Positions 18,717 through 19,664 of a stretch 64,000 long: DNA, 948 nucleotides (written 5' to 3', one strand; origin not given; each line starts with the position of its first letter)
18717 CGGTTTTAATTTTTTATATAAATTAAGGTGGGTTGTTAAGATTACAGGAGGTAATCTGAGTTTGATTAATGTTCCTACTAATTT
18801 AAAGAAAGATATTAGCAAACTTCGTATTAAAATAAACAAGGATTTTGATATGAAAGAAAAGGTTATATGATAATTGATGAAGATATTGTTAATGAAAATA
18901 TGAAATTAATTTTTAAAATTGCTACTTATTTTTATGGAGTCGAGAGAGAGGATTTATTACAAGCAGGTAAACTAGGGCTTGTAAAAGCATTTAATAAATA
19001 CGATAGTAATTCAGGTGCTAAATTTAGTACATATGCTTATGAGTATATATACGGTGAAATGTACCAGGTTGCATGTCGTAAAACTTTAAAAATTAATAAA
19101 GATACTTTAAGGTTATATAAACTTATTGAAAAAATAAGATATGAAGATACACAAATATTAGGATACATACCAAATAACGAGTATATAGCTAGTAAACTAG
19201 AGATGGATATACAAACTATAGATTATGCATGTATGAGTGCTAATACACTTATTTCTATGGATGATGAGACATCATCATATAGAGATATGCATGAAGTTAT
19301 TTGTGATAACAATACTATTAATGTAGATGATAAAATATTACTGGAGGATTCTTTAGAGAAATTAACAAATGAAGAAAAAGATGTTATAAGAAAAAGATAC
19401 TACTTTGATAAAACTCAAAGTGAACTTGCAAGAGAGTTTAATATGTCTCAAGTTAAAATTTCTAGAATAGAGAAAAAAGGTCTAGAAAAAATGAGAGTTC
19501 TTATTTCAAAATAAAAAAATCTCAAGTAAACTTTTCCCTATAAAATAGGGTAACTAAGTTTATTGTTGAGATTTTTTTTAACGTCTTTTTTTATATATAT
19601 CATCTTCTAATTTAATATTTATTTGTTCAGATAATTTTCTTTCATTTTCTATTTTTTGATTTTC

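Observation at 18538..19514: SpoIIAA-like antagonist with His at the phospho-Ser position, no SpoIIAB kinase, and a compact SigF-type sigma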

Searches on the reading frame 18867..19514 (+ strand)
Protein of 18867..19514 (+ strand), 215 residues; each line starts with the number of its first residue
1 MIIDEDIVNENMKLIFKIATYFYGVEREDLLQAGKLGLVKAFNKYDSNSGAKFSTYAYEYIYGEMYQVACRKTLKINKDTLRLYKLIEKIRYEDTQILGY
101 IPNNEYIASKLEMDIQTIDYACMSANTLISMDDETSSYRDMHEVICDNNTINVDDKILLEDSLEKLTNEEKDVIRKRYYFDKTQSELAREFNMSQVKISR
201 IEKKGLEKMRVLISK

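Call 3: search_protein_families(library=pfam, proteins=[window:18867-19514:+], max_evalue=1)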
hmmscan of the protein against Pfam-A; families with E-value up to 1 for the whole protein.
window:18867-19514:+ (215 aa): 8 families
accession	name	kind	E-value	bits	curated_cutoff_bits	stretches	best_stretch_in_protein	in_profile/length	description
PF04545.22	Sigma70_r4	-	5.2e-13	48.7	24.1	1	163-210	2-49/50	Sigma-70, region 4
PF04542.20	Sigma70_r2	-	5.7e-09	36.1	24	1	8-67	2-63/71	Sigma-70 region 2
PF08281.18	Sigma70_r4_2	-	2.9e-05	24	25.7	1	158-195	3-40/54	Sigma-70, region 4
PF04539.22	Sigma70_r3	-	0.00087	19.8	25.3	1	87-135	6-54/78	Sigma-70 region 3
PF01381.28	HTH_3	-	0.056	13.9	23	1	182-203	10-31/55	Helix-turn-helix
PF17675.6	APG6_N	-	0.061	14.2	45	1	128-210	18-102/132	Apg6 coiled-coil region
PF06530.18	Phage_antitermQ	-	0.12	12.8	26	1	140-199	40-96/118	Phage antitermination protein Q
PF13560.12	HTH_31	-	0.22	12.3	27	1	182-203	15-36/64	Helix-turn-helix domain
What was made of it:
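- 18867..19514 (+): Compact SigF-type sigma factor, 215 aa, overlapping the STAS stop codon by ATGA. Sigma70_r2, r3 (weak) and r4 (call 3).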

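Call 4: search_protein_families(library=ncbifam, proteins=[window:18867-19514:+], max_evalue=1)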
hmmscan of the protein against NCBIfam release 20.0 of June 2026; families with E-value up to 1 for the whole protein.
window:18867-19514:+ (215 aa): 61 families (the best 25 are shown)
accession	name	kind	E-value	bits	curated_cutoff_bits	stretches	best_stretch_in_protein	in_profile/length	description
TIGR02980.1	SigBFG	subfamily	1.2e-35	123.3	234.35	1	4-211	5-224/227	SigB/SigF/SigG family RNA polymerase sigma factor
TIGR02885.1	spore_sigF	equivalog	2.5e-33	115.8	321.45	1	5-210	14-228/231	RNA polymerase sporulation sigma factor SigF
NF004052.0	PRK05572.1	subfamily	2.6e-32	112.3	311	1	5-213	35-250/252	SigF/SigG family RNA polymerase sporulation sigma factor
NF005644.0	PRK07408.1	subfamily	2.2e-25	89.7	261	1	6-213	31-253/258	RNA polymerase sigma factor SigF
TIGR02997.1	Sig70-cyanoRpoD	subfamily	1.3e-24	87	384.5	1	6-210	78-298/298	RNA polymerase sigma factor, RpoD/SigA family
NF006071.0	PRK08215.1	equivalog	1.8e-24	86.8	372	1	5-213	40-257/258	RNA polymerase sporulation sigma factor SigG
NF005643.0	PRK07406.1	equivalog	6.9e-24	84.6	500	1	5-210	163-384/397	RNA polymerase sigma factor RpoD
TIGR02393.1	RpoD_Cterm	equivalog_domain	6.2e-23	81.6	354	1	5-211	3-226/238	RNA polymerase sigma factor RpoD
TIGR02937.1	sigma70-ECF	superfamily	1.1e-22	80.5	42.9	1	5-211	4-163/165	sigma-70 family RNA polymerase sigma factor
TIGR02479.1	FliA_WhiG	subfamily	1.5e-22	80.5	189.6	1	24-211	23-221/224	FliA/WhiG family RNA polymerase sigma factor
NF005514.0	PRK07122.1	subfamily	3.1e-21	75.7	372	1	5-210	43-260/264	RNA polymerase sigma factor SigF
TIGR02850.1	spore_sigG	equivalog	4.7e-21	75.4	457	1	5-211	37-252/254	RNA polymerase sporulation sigma factor SigG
NF005413.0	PRK06986.1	subfamily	3.3e-18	66.4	201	1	25-212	41-235/241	RNA polymerase sigma factor FliA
NF006666.0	PRK09210.1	equivalog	3.5e-18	66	572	1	7-210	137-357/370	RNA polymerase sigma factor RpoD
NF004471.0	PRK05803.1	subfamily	5e-18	65.2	252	2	7-84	55-132/235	RNA polymerase sporulation sigma factor SigK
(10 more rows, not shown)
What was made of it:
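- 18867..19514 (+): SigB/F/G subfamily 123 bits and spore_sigF 116 bits, both below cut-off (call 4).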

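Call 9: find_encoding_contigs(protein=window:18867-19514:+, flank=10000, max_places=6)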
Protein window:18867-19514:+ (215 aa): 9 contigs read that carry it; 5 places shown.
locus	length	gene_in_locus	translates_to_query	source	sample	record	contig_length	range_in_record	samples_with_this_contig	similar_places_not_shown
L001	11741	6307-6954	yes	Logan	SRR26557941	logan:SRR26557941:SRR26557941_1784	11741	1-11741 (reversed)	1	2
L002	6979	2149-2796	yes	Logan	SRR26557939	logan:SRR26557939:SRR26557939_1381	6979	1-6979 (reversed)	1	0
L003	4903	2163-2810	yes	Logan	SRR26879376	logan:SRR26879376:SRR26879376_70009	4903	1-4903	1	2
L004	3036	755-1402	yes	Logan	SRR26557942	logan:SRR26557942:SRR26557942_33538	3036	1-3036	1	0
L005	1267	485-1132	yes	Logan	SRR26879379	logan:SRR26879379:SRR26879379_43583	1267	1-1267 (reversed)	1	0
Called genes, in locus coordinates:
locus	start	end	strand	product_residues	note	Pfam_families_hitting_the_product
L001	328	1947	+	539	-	PF01368:DHH, PF00571:CBS, PF07085:DRTGG, PF02833:DHHA2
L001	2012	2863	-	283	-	-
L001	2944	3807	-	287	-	-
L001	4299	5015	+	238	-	-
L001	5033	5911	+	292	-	-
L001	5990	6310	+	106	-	-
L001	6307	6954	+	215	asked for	PF04542:Sigma70_r2, PF04545:Sigma70_r4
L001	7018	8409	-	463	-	-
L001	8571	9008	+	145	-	PF03862:SpoVAC_SpoVAEB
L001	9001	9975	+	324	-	PF07451:SpoVAD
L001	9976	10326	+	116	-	PF03862:SpoVAC_SpoVAEB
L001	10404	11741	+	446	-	?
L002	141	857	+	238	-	-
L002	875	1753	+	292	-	-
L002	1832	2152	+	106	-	-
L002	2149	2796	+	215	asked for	PF04542:Sigma70_r2, PF04545:Sigma70_r4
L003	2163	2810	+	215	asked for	PF04542:Sigma70_r2, PF04545:Sigma70_r4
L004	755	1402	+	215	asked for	PF04542:Sigma70_r2, PF04545:Sigma70_r4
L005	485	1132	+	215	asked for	PF04542:Sigma70_r2, PF04545:Sigma70_r4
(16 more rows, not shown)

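Call 11: find_homologous_proteins(query=window:18867-19514:+, max_evalue=0.00001)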
Query window:18867-19514:+ (215 aa): 139 proteins with E <= 0.00001 among 338 candidates; the best 120 are listed.
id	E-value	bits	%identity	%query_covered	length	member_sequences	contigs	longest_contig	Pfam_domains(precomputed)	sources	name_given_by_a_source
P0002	1.2e-132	458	100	100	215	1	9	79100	PF04545.23,PF04542.21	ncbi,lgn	ncbi:MAG: sigma-70 family RNA polymerase sigma factor [bacterium]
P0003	2.0e-77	277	62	99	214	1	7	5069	PF04545.23,PF04542.21,PF08281.19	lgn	-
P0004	2.8e-73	264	59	96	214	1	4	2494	PF04545.23,PF04542.21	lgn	-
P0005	3.9e-71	257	57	99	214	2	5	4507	PF04545.23,PF04542.21,PF04539.23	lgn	-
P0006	6.4e-69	250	56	100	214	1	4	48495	PF04545.23,PF04542.21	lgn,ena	-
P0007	8.0e-69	249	56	100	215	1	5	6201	PF04545.23,PF04542.21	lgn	-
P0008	4.6e-68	247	54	98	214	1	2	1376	PF04545.23,PF04542.21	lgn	-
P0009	1.6e-67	245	54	97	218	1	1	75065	PF04545.23,PF04542.21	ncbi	-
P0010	1.0e-66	242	56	96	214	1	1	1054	PF04545.23,PF04542.21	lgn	-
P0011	3.6e-66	241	52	100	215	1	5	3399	PF04545.23,PF04542.21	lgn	-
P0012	6.8e-63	230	51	97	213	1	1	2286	PF04545.23,PF04542.21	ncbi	-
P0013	1.6e-62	229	53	98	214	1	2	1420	PF04545.23,PF04542.21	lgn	-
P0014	2.3e-61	225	51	98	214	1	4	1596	PF04545.23,PF04542.21,PF08281.19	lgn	-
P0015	1.4e-58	216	50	96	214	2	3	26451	PF04545.23,PF04542.21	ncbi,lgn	-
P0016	1.4e-56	209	52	97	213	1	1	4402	PF04545.23,PF04542.21,PF04539.23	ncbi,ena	-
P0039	8.5e-48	181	46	96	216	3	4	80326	PF04545.23,PF04542.21,PF08281.19,PF04539.23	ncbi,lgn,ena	-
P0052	2.1e-35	140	36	98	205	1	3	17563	PF07638.18,PF04545.23,PF04542.21,PF08281.19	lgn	-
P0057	4.7e-33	133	43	93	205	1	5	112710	PF04545.23,PF04542.21,PF08281.19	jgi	-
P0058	1.7e-31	128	40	93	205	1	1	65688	PF04545.23,PF04542.21,PF08281.19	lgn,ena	-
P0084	1.4e-24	105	36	96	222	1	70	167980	PF04545.23,PF04542.21,PF08281.19,PF04539.23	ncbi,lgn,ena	-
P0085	1.7e-24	105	38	96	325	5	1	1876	PF04545.23,PF04542.21,PF08281.19,PF04539.23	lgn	-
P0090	2.3e-22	98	36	96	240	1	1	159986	PF05263.18,PF04545.23,PF04542.21,PF08281.19,PF04539.23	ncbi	-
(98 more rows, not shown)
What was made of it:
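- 18867..19514 (+): It belongs to a family of 205-222-aa sigmas (call 11).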

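Call 12: find_encoding_contigs(protein=P0009, flank=6000, max_places=2)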
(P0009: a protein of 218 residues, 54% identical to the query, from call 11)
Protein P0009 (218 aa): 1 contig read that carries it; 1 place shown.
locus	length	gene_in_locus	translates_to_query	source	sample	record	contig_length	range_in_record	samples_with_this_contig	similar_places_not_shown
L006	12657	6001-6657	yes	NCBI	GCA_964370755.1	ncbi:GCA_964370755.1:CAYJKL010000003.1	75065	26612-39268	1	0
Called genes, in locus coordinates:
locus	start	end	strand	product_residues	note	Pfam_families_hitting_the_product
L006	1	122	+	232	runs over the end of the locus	-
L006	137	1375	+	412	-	-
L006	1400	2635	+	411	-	-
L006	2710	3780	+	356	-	-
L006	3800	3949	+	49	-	-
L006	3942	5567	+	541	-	-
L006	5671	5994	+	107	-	PF01740:STAS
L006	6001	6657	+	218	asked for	PF04542:Sigma70_r2, PF04545:Sigma70_r4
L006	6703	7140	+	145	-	PF03862:SpoVAC_SpoVAEB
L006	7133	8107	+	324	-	PF07451:SpoVAD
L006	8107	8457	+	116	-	PF03862:SpoVAC_SpoVAEB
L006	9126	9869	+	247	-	-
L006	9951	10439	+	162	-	-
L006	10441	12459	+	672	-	PF00990:GGDEF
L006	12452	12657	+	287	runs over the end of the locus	PF03631:Virul_fac_BrkB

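Call 13: find_encoding_contigs(protein=P0039, flank=6000, max_places=2)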
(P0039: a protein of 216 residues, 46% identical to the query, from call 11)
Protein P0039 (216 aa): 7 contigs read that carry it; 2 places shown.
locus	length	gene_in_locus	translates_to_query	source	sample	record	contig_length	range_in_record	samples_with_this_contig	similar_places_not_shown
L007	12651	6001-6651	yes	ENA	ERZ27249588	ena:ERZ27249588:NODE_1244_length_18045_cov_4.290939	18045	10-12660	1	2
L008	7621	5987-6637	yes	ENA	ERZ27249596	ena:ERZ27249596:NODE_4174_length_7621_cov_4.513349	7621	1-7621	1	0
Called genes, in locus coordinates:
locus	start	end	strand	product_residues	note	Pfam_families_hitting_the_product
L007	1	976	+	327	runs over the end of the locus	?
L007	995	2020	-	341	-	PF02557:VanY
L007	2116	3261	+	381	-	PF00768:Peptidase_S11, PF13354:Beta-lactamase2, PF07943:PBP5_C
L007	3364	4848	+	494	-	PF03816:LytR_cpsA_psr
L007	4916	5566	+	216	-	-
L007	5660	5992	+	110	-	PF01740:STAS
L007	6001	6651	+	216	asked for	PF04542:Sigma70_r2, PF04539:Sigma70_r3 (weak), PF08281:Sigma70_r4_2 (weak), PF04545:Sigma70_r4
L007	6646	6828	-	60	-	-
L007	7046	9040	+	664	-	-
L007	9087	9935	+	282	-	PF01551:Peptidase_M23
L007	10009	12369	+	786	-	PF09364:XFP_N, PF03894:XFP, PF09363:XFP_C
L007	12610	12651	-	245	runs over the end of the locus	PF04397:LytTR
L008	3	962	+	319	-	?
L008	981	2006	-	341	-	PF02557:VanY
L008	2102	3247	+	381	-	PF00768:Peptidase_S11, PF13354:Beta-lactamase2, PF07943:PBP5_C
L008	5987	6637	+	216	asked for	PF04542:Sigma70_r2, PF04539:Sigma70_r3 (weak), PF08281:Sigma70_r4_2 (weak), PF04545:Sigma70_r4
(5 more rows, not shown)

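Call 14: find_encoding_contigs(protein=P0057, flank=6000, max_places=2)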
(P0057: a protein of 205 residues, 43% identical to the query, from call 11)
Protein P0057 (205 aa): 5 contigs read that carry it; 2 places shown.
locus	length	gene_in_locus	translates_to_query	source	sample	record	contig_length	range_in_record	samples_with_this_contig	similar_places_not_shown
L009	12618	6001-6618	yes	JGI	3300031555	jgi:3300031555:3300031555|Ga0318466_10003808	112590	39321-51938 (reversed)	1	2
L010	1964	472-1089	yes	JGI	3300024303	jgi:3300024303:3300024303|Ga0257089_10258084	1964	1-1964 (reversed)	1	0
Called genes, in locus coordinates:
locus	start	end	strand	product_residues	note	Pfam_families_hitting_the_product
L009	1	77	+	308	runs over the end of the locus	PF05621:TniB (faint), PF13191:AAA_16 (faint), PF00004:AAA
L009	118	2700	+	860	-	PF00690:Cation_ATPase_N, PF00122:E1-E2_ATPase, PF00702:Hydrolase, PF13246:Cation_ATPase, PF08282:Hydrolase_3 (weak), PF00689:Cation_ATPase_C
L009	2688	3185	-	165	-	PF18955:DUF5698, PF10035:DUF2179 (weak)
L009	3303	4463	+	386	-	PF08495:FIST, PF10442:FIST_C (weak)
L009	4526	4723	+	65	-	PF04070:DUF378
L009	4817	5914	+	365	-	-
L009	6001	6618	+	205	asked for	PF04542:Sigma70_r2, PF08281:Sigma70_r4_2 (faint), PF04545:Sigma70_r4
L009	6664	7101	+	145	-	PF03862:SpoVAC_SpoVAEB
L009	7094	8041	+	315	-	PF07451:SpoVAD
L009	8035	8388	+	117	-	PF03862:SpoVAC_SpoVAEB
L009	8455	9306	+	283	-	PF02557:VanY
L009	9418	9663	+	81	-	PF00137:ATP-synt_C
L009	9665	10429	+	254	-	-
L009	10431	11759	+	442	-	PF00006:ATP-synt_ab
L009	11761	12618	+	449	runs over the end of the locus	PF00006:ATP-synt_ab, PF22919:ATP-synt_VA_C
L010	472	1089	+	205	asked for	PF04542:Sigma70_r2, PF08281:Sigma70_r4_2 (faint), PF04545:Sigma70_r4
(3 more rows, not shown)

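Call 22: find_related_loci(query=A2, collection=genome_contigs, flank=10000)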
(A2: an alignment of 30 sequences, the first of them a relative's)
Query A2 (215 aa) in genome_contigs; peptide patterns used: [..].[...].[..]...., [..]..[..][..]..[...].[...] (x = any residue, [..] = any of these).
448 stretches matched a pattern; 405 encode a relative of the query (tblastn E <= 1e-3); the best 80 are kept; 80 distinct loci.
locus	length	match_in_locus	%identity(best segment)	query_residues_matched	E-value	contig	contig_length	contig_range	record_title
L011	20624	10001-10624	54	7-214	1e-73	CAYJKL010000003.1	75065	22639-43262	MAG TPA_asm: uncultured Muribaculaceae bacterium isolate ERP123703_co5_120 genome assembly, contig: NODE_123_length_7506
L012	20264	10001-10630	53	5-214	3e-71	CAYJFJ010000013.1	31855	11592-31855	MAG TPA_asm: uncultured Muribaculaceae bacterium isolate ERP123703_co2_54 genome assembly, contig: NODE_788_length_31855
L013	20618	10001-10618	55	5-210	2e-70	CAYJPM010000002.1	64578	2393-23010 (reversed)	MAG TPA_asm: uncultured Muribaculaceae bacterium isolate ERP123703_co5_27 genome assembly, contig: NODE_181_length_64578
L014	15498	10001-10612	50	7-210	8e-67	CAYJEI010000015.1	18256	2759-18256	MAG TPA_asm: uncultured Muribaculaceae bacterium isolate ERP123703_co1_48 genome assembly, contig: NODE_3159_length_1825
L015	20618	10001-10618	50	5-210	2e-65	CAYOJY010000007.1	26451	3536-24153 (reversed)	MAG TPA_asm: uncultured Muribaculaceae bacterium isolate SRP192927_co2_767 genome assembly, contig: NODE_2530_length_264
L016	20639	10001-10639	48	2-214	4e-63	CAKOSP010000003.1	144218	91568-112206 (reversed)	MAG: uncultured Bacilli bacterium isolate REFINED_METABAT215_TOP10_CONTIGS_1500_ASSEMBLY_K77_MERGED__Hadza_MoBio_hadza-A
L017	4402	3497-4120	52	6-213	1e-62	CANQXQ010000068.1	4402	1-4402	MAG: uncultured Bacilli bacterium isolate Lapin-020__bin23 genome assembly, contig: Lapin-020__NODE_30888_length_4402_co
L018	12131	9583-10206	49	3-210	2e-62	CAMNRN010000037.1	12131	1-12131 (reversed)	MAG: uncultured Tenericutes bacterium isolate SRR19792995_bin.28_metawrap_v1.3_MAG genome assembly, contig: ERZ12290371_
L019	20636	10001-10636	49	6-215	5e-62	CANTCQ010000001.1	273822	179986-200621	MAG TPA_asm: uncultured Tenericutes bacterium isolate SRR15510219_bin.6_metawrap_v1.3_MAG genome assembly, contig: NODE.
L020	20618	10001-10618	52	6-211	1e-61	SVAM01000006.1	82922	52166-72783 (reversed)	MAG: Bacillota bacterium isolate SIG202 NODE_1733_length_82922_cov_3.653639, whole genome shotgun sequence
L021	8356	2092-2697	50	10-210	3e-61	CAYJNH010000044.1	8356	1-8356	MAG TPA_asm: uncultured Muribaculaceae bacterium isolate ERP123703_co3_57 genome assembly, contig: NODE_10230_length_835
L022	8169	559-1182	46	5-214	2e-61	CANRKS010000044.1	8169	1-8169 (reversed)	MAG: uncultured Bacilli bacterium isolate Lapin-033__bin45 genome assembly, contig: Lapin-033__NODE_7379_length_8169_cov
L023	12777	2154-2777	50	3-210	7e-61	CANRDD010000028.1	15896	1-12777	MAG: uncultured Bacilli bacterium isolate Lapin-026__bin34 genome assembly, contig: Lapin-026__NODE_4423_length_15896_co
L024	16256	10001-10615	50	5-210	7e-61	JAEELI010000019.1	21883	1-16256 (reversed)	MAG: Bacillales bacterium isolate Tb.RUG.212 k141_9691578_flag=1_multi=15.1093_len=21883, whole genome shotgun sequence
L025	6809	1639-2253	50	5-210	9e-61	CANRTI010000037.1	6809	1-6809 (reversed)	MAG TPA_asm: uncultured Mycoplasma sp. isolate SRR15510239_bin.10_metawrap_v1.3_MAG genome assembly, contig: NODE.6114_l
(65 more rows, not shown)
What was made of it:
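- The genome scan found 405 relatives of the sigma in species-representative genomes (call 22).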

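Call 43: find_encoding_contigs(protein=P0084, flank=6000, max_places=2)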
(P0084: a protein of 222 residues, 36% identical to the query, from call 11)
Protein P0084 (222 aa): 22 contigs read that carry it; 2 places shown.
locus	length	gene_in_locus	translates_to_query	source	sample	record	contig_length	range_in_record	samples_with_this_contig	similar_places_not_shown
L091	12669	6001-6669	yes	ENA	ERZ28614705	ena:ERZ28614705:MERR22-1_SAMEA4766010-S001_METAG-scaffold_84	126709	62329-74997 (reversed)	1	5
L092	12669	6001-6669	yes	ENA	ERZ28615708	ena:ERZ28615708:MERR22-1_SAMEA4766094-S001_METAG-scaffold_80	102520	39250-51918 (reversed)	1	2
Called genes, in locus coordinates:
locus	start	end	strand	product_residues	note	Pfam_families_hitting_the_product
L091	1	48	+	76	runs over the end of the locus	-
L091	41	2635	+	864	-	PF00270:DEAD (weak), PF04851:ResIII, PF09848:SLFN-g3_helicase (weak), PF03457:HA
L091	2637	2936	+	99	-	-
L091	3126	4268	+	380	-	PF01098:FTSW_RODA_SPOVE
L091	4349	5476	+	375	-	-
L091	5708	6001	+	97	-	-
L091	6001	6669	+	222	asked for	PF04542:Sigma70_r2, PF04539:Sigma70_r3 (weak), PF08281:Sigma70_r4_2 (weak), PF04545:Sigma70_r4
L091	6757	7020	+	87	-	PF12844:HTH_19 (weak), PF13560:HTH_31 (weak), PF01381:HTH_3, PF13443:HTH_26 (weak)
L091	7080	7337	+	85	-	PF13797:Post_transc_reg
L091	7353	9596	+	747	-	PF07549:Sec_GG (faint), PF21760:SecD_1st, PF22599:SecDF_P1_head (weak), PF02355:SecD_SecF_C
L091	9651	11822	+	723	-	PF13328:HD_4, PF01966:HD, PF04607:RelA_SpoT, PF02824:TGS, PF19296:RelA_AH, PF28438:RelA_RIS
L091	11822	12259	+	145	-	PF02580:Tyr_Deacylase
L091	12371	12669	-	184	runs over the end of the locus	-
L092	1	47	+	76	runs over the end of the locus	-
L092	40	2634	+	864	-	PF00270:DEAD (weak), PF04851:ResIII, PF09848:SLFN-g3_helicase (weak), PF03457:HA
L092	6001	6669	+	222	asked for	PF04542:Sigma70_r2, PF04539:Sigma70_r3 (weak), PF08281:Sigma70_r4_2 (weak), PF04545:Sigma70_r4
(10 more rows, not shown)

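Call 44: find_encoding_contigs(protein=P0090, flank=6000, max_places=1)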
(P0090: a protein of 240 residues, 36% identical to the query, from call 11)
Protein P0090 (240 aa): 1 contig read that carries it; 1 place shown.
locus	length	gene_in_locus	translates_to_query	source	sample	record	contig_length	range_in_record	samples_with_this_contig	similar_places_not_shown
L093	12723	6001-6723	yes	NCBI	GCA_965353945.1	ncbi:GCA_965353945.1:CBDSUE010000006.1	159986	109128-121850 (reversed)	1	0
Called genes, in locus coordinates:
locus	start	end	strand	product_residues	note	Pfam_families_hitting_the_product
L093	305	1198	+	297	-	PF12799:LRR_4 (faint)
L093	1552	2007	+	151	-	-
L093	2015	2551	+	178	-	-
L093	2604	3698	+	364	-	PF01663:Phosphodiest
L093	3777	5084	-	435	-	PF00089:Trypsin, PF13365:Trypsin_2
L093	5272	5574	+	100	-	PF01740:STAS, PF13466:STAS_2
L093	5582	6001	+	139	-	PF13581:HATPase_c_2, PF02518:HATPase_c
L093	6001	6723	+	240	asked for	PF04542:Sigma70_r2, PF04539:Sigma70_r3 (faint), PF05263:DUF722 (weak), PF08281:Sigma70_r4_2 (weak), PF04545:Sigma70_r4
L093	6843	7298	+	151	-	PF03862:SpoVAC_SpoVAEB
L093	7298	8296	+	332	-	PF07451:SpoVAD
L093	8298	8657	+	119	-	PF03862:SpoVAC_SpoVAEB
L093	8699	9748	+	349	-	PF01321:Creatinase_N, PF00557:Peptidase_M24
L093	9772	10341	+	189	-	PF08207:EFP_N, PF01132:EFP, PF09285:Elong-fact-P_C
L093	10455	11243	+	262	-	PF19568:Spore_III_AA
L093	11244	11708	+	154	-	PF09548:Spore_III_AB (faint)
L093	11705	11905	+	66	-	PF06686:SpoIIIAC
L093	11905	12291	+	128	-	PF06686:SpoIIIAC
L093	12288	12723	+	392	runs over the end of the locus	PF09546:Spore_III_AE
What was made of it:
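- A more distant relative of the sigma (36% identity) has the canonical order STAS-HATPase_c-sigma(240 aa)-spoVAC-AD-AEb-...-spoIIIA (L093, call 44). The canonical gene order, where present, keeps the kinase between the two genes (call 44).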

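Call 45: find_encoding_contigs(protein=P0085, flank=3000, max_places=2)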
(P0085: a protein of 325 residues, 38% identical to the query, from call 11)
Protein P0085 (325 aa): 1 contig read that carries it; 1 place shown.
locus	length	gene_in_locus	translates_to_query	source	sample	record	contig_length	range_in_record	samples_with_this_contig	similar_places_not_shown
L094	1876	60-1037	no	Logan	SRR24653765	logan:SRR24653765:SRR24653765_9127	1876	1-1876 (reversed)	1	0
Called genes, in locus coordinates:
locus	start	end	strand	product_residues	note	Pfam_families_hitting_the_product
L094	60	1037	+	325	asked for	PF04542:Sigma70_r2, PF04539:Sigma70_r3 (weak), PF08281:Sigma70_r4_2, PF04545:Sigma70_r4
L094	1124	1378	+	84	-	PF12844:HTH_19 (weak), PF01381:HTH_3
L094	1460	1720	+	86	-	PF13797:Post_transc_reg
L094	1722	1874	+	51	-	?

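Call 47: find_encoding_contigs(protein=P0006, flank=10000, max_places=1)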
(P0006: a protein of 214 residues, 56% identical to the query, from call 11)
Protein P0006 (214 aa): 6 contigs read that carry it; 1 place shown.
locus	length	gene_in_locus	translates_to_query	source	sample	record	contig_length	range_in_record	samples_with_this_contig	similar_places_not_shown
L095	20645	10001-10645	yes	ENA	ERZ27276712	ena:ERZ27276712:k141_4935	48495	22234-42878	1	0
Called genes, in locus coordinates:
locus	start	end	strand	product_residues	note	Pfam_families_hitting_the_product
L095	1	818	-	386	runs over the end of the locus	PF08495:FIST, PF10442:FIST_C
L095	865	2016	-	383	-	PF00465:Fe-ADH, PF13685:Fe-ADH_2, PF25137:ADH_Fe_C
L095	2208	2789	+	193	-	PF03193:RsgA_GTPase (faint), PF01926:MMR_HSR1, PF02421:FeoB_N (weak), PF04548:AIG1 (weak)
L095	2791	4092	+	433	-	PF00071:Ras (faint), PF00350:Dynamin_N (faint), PF01926:MMR_HSR1, PF02421:FeoB_N, PF00009:GTP_EFTU, PF01926:MMR_HSR1, PF02421:FeoB_N, PF14714:KH_dom-like, +4 more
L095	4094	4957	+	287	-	PF10672:Methyltrans_SAM, PF03602:Cons_hypoth95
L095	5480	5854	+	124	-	-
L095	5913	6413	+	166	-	-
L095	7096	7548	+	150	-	PF00293:NUDIX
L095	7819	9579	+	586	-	PF07973:tRNA_SAD, PF00587:tRNA-synt_2b, PF03129:HGTP_anticodon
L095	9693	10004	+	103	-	-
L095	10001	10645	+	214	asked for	PF04542:Sigma70_r2, PF04545:Sigma70_r4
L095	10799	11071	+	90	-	PF00216:Bac_DNA_binding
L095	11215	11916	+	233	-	PF02661:Fic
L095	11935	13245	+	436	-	PF02881:SRP54_N, PF13401:AAA_22 (weak), PF00448:SRP54, PF02978:SRP_SPB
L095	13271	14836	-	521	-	PF04203:Sortase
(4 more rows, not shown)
